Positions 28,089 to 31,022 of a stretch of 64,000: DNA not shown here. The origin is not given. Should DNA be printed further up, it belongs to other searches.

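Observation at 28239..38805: D-glutamate/D-peptide utilisation locus: TonB receptor, two exported hydrolases, LysR and dgcNA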

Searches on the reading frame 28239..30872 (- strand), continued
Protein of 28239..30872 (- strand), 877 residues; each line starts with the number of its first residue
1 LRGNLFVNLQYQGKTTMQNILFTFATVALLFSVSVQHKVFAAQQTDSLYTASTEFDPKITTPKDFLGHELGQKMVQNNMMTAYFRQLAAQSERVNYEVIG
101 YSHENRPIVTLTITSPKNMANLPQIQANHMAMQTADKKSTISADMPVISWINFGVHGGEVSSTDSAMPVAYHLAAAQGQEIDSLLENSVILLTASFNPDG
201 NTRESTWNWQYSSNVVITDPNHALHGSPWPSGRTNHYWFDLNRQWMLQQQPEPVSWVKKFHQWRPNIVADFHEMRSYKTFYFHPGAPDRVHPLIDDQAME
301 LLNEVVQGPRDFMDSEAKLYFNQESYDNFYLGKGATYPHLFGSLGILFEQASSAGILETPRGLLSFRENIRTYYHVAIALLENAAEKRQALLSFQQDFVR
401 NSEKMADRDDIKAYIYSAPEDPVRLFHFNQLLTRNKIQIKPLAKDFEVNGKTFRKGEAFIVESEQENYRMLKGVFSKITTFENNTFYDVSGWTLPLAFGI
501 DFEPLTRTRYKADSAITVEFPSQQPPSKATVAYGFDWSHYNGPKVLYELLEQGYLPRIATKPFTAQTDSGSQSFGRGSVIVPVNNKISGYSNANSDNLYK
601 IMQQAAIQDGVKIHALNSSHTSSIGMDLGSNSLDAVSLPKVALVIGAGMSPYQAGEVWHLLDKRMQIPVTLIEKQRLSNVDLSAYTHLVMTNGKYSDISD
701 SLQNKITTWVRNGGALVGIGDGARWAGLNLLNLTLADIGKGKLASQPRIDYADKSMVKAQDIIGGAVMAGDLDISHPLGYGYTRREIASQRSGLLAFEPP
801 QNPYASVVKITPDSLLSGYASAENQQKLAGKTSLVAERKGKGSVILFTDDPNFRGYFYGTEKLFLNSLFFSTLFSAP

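Call 76: search_protein_families(library=pfam, proteins=[L005:6642-8111:+])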
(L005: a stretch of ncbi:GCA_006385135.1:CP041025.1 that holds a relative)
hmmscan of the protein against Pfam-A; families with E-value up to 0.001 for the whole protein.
L005:6642-8111:+ (489 aa): 2 families
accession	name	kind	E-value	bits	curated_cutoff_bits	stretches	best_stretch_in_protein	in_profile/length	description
PF01546.33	Peptidase_M20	-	1.9e-09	38.1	24.6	1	110-347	4-145/206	Peptidase family M20/M25/M40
PF07687.19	M20_dimer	-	6.3e-09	36.2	21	1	218-308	9-101/107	Peptidase dimerisation domain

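Call 78: find_encoding_contigs(protein=P0003, flank=10000, max_places=1)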
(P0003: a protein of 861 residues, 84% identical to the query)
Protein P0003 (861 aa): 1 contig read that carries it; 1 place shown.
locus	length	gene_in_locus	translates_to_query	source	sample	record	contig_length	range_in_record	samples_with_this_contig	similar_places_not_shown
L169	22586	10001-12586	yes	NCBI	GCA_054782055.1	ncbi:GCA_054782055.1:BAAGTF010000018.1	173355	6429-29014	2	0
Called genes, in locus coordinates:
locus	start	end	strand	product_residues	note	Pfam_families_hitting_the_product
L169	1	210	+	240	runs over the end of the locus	PF00072:Response_reg, PF00486:Trans_reg_C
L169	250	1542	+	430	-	PF00672:HAMP (weak), PF00512:HisKA, PF02518:HATPase_c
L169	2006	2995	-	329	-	PF02746:MR_MLE_N, PF13378:MR_MLE_C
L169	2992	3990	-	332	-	PF17396:DUF1611_N, PF07755:DUF1611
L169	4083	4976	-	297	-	PF00126:HTH_1, PF03466:LysR_substrate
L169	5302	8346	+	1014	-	PF07715:Plug, PF00593:TonB_dep_Rec_b-barrel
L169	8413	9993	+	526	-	PF01979:Amidohydro_1 (faint), PF07969:Amidohydro_3 (weak)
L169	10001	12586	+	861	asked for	PF00246:Peptidase_M14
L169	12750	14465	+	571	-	PF03553:Na_H_antiporter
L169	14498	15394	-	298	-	PF01430:HSP33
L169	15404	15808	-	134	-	PF01479:S4, PF28601:HSP15_C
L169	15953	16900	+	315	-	PF11356:T2SSC, PF13180:PDZ_2 (weak), PF17820:PDZ_6 (weak)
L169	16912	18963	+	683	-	PF21305:type_II_gspD_N0, PF03958:Secretin_N, PF00263:Secretin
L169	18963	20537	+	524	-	PF22341:GSPE_N1E, PF00437:T2SSE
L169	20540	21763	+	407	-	PF28597:T2SSF_N, PF00482:T2SSF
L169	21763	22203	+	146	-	PF07963:N_methyl, PF08334:T2SSG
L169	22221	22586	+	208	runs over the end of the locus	PF07963:N_methyl (weak)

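Call 79: find_encoding_contigs(protein=P0007, flank=10000, max_places=1)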
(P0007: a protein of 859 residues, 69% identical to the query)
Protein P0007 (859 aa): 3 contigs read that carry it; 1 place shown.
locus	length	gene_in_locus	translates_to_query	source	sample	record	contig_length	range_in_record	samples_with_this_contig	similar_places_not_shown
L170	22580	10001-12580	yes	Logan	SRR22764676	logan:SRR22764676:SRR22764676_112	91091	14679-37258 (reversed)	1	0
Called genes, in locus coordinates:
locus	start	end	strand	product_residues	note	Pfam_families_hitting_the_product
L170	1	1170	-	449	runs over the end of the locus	PF00512:HisKA, PF02518:HATPase_c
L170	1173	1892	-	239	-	PF00072:Response_reg, PF00486:Trans_reg_C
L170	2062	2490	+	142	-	PF07813:LTXXQ, PF16231:DUF4890 (weak)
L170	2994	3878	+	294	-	PF00126:HTH_1, PF03466:LysR_substrate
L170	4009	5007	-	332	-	PF17396:DUF1611_N, PF07755:DUF1611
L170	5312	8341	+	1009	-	PF07715:Plug, PF00593:TonB_dep_Rec_b-barrel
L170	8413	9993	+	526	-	PF01979:Amidohydro_1, PF07969:Amidohydro_3 (weak)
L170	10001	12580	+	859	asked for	PF00246:Peptidase_M14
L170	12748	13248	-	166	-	PF00903:Glyoxalase, PF13669:Glyoxalase_4, PF18029:Glyoxalase_6 (faint)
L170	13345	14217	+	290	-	PF00126:HTH_1, PF03466:LysR_substrate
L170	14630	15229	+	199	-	PF04893:Yip1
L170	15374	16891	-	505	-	PF13522:GATase_6, PF13537:GATase_7, PF00156:Pribosyltran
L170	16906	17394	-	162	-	PF02674:Colicin_V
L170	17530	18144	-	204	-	PF05036:SPOR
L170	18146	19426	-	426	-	PF08245:Mur_ligase_M, PF27239:FOL3_C (weak), PF02875:Mur_ligase_C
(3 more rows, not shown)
